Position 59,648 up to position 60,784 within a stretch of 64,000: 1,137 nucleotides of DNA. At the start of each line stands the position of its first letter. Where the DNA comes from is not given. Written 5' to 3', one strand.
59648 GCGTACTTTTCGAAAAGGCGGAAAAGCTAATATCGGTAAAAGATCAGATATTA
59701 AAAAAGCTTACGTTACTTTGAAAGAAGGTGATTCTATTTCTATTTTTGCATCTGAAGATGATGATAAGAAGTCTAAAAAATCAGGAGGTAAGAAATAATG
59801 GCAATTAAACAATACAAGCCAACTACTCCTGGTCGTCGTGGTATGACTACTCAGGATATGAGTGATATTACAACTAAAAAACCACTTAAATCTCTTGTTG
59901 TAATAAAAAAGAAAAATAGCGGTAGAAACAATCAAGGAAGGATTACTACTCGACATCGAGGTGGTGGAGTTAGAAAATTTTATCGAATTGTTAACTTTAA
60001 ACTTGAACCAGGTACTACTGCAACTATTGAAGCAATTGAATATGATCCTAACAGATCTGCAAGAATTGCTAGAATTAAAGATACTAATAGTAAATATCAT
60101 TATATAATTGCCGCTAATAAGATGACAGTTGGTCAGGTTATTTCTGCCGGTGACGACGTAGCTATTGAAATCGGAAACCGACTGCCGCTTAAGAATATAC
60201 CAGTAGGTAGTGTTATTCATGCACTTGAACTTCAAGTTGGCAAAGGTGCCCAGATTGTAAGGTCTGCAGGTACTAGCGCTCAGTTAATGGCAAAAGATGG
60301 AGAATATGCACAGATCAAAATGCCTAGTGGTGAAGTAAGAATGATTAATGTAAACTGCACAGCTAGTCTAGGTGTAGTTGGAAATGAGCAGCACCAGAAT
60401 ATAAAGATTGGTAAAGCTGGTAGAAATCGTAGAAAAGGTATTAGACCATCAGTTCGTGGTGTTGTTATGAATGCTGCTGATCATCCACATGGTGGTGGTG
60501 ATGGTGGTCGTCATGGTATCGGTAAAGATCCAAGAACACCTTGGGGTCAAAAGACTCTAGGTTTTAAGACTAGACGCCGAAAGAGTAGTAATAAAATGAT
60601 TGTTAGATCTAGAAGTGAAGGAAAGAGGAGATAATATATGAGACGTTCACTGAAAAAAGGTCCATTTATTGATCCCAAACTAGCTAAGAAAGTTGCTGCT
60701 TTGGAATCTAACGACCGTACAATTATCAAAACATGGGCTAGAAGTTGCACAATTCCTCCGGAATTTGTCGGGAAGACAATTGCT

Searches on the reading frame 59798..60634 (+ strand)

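Call 67: search_protein_families(library=pfam, max_evalue=1e-15, proteins=[window:59798-60634:+])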
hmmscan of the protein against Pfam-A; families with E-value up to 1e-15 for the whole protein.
window:59798-60634:+ (278 aa): 2 families
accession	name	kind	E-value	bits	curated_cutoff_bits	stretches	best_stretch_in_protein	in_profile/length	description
PF03947.24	Ribosomal_L2_C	-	1.5e-51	174.2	33.7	1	125-250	2-126/126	Ribosomal Proteins L2, C-terminal domain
PF00181.30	Ribosomal_L2_N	-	3.2e-25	88.4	23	1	42-115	1-75/77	Ribosomal Proteins L2, RNA binding N-terminal domain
